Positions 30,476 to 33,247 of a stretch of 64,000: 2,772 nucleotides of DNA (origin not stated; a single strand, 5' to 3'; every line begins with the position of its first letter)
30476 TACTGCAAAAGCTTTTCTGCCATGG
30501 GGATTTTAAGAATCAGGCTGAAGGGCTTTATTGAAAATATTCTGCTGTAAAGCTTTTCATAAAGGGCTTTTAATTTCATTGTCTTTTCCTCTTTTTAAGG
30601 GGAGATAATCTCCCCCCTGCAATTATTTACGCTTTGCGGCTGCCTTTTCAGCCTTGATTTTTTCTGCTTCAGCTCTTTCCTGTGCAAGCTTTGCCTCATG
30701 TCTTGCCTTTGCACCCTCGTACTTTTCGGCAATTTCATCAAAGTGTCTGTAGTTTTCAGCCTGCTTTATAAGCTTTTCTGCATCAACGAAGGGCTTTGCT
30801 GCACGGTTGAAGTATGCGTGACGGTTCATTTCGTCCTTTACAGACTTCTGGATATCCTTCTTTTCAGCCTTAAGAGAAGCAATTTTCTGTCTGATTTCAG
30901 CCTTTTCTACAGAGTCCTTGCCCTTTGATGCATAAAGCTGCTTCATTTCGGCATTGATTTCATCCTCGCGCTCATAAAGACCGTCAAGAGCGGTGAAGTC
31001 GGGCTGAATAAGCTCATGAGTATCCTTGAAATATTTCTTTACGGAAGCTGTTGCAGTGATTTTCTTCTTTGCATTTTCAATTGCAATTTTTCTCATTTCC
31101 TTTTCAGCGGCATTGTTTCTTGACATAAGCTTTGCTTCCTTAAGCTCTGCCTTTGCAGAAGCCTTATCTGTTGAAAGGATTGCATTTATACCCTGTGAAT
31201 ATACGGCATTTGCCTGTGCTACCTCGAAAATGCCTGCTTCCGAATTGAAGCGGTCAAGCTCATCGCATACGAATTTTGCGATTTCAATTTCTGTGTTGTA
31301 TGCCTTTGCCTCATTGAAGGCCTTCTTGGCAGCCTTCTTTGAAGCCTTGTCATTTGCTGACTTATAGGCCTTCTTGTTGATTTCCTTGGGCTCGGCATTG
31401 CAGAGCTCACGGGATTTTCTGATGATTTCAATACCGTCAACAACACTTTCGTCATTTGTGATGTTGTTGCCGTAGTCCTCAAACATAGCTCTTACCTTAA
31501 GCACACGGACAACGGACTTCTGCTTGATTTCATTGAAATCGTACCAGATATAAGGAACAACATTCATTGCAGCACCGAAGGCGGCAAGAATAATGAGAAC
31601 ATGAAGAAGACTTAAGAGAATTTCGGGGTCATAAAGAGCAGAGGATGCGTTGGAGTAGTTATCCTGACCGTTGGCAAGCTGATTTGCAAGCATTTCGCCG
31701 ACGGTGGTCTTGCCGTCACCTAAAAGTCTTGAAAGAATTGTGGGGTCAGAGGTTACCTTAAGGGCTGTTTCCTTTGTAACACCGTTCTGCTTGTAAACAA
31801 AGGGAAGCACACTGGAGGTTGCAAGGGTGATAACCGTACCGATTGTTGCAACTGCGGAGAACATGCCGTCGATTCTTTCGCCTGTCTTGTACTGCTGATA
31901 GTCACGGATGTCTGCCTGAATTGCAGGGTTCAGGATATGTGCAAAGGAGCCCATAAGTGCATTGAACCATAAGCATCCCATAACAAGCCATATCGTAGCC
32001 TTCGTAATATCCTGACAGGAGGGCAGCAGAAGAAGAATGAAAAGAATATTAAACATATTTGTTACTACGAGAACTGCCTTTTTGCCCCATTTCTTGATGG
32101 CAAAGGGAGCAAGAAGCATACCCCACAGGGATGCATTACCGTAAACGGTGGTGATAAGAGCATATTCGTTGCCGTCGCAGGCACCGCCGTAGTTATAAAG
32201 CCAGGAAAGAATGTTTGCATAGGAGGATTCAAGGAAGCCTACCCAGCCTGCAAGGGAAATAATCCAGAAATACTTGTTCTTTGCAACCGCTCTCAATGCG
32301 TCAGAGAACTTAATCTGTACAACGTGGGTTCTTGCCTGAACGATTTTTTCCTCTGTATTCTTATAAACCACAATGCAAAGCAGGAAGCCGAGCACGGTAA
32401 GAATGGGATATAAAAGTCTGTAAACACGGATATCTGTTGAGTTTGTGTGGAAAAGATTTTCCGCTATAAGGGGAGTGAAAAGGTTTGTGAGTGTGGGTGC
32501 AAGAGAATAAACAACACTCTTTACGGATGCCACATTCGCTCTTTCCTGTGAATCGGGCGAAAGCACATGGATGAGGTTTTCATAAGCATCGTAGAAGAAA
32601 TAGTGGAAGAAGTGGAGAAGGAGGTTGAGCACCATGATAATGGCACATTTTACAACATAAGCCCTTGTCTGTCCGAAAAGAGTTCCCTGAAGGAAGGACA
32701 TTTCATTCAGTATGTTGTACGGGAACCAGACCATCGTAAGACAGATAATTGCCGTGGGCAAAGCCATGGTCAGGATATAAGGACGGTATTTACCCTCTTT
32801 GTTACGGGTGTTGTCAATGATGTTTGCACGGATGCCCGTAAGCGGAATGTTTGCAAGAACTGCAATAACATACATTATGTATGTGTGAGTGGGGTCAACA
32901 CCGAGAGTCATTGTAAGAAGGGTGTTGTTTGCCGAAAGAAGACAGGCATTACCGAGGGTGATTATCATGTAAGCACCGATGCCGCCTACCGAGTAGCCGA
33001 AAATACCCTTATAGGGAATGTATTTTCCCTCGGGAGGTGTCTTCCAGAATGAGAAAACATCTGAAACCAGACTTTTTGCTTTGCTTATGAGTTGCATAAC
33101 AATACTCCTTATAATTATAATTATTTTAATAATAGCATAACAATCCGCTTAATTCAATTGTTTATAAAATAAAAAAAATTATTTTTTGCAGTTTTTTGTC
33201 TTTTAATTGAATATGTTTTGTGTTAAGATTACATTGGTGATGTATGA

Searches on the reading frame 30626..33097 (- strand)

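Call 56: search_protein_families(library=pfam, proteins=[window:30626-33097:-], max_evalue=0.0001)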
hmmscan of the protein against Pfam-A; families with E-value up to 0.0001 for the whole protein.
window:30626-33097:- (824 aa): 2 families
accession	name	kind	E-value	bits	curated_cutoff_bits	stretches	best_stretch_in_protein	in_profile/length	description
PF13347.12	MFS_2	-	7.4e-29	101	27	1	35-433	2-378/427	MFS/sugar transport protein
PF07690.21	MFS_1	-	5.7e-12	45.7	33.4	2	42-300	4-225/347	Major Facilitator Superfamily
